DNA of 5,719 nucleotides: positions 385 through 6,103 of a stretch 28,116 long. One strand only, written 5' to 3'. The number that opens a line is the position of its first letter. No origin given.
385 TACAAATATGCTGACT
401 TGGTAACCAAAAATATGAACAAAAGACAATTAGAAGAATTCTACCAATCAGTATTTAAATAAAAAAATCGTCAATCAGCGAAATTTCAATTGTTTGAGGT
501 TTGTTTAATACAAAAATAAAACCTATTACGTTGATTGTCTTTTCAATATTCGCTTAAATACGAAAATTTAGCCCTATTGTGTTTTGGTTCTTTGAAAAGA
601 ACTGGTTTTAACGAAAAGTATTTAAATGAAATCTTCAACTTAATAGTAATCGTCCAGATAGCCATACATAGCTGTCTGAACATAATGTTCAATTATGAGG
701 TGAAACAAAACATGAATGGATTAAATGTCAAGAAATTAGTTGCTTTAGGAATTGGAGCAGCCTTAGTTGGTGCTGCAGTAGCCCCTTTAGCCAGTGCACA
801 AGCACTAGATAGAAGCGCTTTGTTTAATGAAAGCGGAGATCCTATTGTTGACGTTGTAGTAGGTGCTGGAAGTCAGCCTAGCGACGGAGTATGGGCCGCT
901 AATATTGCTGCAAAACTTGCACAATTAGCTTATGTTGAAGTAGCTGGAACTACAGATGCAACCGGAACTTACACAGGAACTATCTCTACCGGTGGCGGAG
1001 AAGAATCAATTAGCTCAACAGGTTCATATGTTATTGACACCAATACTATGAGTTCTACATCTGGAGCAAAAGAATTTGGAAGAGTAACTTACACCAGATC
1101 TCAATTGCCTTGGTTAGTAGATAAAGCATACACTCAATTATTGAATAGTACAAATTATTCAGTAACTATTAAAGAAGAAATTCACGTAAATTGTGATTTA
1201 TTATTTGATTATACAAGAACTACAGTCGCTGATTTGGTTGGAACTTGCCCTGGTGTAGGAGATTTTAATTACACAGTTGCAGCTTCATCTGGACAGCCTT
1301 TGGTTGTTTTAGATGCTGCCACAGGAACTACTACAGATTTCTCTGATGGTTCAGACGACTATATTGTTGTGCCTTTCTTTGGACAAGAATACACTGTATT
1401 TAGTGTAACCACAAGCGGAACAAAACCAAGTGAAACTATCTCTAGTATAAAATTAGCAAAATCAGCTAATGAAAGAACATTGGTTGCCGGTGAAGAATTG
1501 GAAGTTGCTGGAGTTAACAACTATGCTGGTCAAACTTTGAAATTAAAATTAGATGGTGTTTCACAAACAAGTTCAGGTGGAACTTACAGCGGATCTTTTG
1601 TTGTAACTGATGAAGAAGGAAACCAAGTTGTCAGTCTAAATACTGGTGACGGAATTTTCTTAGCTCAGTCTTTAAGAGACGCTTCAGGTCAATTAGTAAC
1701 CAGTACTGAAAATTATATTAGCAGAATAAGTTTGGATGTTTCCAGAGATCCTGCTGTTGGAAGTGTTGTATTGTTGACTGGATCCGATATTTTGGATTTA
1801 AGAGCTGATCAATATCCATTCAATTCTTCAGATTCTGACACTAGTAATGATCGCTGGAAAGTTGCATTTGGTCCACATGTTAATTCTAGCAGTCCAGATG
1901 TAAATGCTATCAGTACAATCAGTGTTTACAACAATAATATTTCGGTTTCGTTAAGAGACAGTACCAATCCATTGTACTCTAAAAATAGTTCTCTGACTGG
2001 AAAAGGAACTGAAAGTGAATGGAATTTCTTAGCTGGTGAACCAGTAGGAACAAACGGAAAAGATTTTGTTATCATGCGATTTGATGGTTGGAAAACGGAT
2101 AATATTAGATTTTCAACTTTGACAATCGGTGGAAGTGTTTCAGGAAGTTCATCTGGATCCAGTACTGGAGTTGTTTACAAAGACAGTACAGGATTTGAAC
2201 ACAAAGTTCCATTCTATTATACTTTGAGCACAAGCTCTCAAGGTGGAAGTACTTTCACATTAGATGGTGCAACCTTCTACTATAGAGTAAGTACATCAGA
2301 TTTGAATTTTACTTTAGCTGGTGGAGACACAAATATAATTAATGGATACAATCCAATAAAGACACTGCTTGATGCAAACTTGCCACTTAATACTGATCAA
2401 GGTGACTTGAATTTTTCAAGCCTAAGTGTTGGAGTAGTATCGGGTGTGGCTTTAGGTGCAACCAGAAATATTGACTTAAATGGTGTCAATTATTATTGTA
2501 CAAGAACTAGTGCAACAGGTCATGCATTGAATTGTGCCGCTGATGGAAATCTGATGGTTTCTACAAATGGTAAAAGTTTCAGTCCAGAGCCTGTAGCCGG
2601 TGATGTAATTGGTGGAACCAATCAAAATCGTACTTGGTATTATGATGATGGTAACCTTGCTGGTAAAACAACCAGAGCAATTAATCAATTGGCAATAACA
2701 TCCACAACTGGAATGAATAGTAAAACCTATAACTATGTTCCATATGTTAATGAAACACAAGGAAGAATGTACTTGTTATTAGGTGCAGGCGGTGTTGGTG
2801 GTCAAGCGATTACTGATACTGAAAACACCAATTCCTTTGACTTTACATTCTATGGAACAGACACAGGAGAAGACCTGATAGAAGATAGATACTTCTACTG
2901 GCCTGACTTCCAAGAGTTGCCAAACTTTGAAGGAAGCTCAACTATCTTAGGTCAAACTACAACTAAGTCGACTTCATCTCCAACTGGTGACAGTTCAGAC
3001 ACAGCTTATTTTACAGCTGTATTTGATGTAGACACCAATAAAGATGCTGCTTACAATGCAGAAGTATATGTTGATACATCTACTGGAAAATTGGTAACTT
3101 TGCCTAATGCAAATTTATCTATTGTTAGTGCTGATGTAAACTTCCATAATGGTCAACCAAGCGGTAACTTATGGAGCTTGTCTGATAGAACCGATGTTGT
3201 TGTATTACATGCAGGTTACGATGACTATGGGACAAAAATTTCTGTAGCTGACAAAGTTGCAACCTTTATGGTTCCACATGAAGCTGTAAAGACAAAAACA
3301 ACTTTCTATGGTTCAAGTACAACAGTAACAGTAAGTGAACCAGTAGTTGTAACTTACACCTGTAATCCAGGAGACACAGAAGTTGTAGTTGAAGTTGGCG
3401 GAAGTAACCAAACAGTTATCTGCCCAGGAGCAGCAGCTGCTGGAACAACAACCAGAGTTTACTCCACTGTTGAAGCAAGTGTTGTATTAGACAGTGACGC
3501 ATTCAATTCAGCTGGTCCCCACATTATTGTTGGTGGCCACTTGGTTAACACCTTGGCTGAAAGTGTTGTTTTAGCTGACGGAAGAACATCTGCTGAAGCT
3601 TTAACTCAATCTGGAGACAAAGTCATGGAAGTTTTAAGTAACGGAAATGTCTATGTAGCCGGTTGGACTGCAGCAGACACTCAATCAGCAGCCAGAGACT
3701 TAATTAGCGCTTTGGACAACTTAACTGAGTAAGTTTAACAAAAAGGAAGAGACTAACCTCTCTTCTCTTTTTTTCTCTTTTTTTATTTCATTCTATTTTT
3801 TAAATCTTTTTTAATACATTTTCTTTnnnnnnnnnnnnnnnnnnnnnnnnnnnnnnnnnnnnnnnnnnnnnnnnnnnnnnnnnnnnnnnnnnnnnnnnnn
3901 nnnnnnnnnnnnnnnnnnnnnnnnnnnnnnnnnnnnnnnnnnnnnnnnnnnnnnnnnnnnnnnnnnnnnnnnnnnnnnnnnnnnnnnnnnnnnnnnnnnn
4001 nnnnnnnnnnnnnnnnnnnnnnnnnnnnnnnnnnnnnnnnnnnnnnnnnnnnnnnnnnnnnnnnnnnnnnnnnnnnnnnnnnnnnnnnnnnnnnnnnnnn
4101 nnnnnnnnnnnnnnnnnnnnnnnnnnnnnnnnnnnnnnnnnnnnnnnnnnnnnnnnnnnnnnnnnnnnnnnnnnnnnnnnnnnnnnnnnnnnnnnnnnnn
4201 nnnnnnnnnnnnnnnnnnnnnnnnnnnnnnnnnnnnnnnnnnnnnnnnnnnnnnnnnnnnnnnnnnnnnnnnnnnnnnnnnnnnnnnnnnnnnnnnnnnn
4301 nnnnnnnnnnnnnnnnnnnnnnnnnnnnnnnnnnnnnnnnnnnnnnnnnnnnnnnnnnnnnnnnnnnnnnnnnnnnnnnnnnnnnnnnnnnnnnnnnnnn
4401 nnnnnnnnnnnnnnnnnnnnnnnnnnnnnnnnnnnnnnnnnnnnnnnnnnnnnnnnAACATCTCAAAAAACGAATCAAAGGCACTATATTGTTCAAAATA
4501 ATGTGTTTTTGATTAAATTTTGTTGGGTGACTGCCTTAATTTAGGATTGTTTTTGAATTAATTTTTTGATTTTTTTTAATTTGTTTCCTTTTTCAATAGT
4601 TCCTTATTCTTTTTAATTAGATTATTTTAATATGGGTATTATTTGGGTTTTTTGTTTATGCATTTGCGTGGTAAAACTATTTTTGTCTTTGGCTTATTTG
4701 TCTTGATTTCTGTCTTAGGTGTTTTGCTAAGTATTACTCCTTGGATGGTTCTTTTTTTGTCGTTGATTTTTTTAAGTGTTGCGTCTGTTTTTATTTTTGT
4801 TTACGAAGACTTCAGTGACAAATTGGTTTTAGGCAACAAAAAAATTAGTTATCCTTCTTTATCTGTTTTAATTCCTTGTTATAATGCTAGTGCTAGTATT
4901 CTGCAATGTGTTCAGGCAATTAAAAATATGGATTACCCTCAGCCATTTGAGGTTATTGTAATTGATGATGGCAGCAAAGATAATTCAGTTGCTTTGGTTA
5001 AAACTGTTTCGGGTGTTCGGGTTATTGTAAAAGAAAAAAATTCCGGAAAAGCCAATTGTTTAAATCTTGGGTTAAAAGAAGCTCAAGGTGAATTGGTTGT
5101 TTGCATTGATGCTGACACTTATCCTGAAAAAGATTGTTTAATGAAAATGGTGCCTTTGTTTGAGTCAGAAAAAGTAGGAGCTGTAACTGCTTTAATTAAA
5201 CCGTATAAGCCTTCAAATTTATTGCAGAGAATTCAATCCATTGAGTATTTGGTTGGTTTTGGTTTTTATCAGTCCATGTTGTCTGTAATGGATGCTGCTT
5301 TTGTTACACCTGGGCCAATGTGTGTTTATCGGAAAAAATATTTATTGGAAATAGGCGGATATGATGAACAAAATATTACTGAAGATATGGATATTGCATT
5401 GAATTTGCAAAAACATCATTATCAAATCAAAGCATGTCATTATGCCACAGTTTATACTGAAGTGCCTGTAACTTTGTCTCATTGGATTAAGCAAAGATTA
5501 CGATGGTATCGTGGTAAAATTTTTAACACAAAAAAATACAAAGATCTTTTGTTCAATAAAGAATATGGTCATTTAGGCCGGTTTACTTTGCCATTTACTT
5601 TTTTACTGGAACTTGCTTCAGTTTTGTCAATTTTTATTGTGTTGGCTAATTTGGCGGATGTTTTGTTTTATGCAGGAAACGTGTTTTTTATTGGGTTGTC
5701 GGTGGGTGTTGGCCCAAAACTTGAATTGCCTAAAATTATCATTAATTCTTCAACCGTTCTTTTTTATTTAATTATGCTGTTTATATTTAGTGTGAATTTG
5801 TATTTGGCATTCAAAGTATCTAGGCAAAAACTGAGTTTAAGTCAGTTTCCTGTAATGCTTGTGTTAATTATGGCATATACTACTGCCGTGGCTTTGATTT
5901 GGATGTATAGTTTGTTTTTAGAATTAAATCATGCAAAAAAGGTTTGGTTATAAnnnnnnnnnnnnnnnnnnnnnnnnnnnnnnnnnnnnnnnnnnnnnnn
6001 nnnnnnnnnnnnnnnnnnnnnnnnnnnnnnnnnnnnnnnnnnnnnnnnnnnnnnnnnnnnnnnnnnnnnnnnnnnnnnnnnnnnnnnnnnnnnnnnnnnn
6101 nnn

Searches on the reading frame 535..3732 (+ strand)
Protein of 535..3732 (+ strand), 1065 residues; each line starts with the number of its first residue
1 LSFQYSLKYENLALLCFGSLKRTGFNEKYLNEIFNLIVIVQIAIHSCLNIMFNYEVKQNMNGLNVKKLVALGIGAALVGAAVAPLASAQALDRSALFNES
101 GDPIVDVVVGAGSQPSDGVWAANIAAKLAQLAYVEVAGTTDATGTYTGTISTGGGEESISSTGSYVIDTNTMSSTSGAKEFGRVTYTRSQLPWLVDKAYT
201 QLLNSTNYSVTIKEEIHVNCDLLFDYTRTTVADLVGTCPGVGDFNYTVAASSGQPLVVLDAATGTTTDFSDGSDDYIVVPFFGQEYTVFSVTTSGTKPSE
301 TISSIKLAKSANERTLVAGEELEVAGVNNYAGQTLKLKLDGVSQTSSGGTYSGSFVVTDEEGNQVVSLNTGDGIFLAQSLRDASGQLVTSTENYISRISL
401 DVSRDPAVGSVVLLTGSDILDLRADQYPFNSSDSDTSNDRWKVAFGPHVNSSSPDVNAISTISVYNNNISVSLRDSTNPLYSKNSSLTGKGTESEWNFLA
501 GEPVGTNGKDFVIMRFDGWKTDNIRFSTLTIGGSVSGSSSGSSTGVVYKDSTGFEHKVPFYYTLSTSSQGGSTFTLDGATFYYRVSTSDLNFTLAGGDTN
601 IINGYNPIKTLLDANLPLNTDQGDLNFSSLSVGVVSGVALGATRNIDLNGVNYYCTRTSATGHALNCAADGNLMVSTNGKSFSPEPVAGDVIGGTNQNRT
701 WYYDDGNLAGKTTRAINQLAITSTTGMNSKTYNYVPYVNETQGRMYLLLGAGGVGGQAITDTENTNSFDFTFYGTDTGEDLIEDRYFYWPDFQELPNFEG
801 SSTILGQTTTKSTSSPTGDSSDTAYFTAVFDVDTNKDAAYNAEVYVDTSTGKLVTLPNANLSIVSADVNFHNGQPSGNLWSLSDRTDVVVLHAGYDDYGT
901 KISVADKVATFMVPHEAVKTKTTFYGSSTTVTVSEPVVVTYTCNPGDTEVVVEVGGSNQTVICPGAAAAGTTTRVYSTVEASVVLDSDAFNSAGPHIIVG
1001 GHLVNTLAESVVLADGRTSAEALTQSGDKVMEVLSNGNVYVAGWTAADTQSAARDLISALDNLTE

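Call 68: search_protein_families(library=pfam, proteins=[window:535-3732:+], max_evalue=0.001)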
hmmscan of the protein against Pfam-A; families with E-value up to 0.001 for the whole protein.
window:535-3732:+ (1065 aa): 1 family
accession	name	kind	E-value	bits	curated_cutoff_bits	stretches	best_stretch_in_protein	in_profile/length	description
PF05124.17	S_layer_C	-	4.5e-11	43.2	23.9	1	99-1059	11-176/177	S-layer like family, outer domain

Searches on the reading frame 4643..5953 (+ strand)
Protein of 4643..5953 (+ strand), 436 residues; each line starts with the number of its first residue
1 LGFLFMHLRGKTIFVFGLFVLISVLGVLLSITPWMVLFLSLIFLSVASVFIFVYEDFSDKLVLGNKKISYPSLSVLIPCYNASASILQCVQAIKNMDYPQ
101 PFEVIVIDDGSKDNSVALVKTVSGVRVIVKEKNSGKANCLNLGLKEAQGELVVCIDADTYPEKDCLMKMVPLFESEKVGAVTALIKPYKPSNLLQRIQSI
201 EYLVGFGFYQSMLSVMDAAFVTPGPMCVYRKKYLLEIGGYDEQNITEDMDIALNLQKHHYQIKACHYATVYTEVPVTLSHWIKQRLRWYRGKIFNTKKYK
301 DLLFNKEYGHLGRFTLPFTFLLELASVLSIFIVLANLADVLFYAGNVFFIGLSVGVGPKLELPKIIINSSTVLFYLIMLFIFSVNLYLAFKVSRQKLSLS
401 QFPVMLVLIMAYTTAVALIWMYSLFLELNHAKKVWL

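Call 68: search_protein_families(library=pfam, proteins=[window:4643-5953:+], max_evalue=0.001)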
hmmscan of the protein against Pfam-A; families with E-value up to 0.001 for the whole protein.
window:4643-5953:+ (436 aa): 6 families
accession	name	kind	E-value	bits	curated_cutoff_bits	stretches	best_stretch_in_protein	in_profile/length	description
PF00535.33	Glycos_transf_2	-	1.9e-34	119.5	23.3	1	74-237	1-167/168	Glycosyl transferase family 2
PF13641.12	Glyco_tranf_2_3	-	5.8e-29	102.2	27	1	71-291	1-230/230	Glycosyltransferase like family 2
PF13632.12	Glyco_trans_2_3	-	1.2e-28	100.8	27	1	152-338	2-190/198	Glycosyl transferase family group 2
PF10111.15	Glyco_tranf_2_2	-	1.1e-16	61.6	27.3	1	74-264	1-208/276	Glycosyltransferase like family 2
PF13506.12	Glyco_transf_21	-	1.1e-13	51.5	21.7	1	134-289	16-173/174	Glycosyl transferase family 21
PF03142.21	Chitin_synth_2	-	0.00056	19.1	27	0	143-232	196-287/527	Chitin synthase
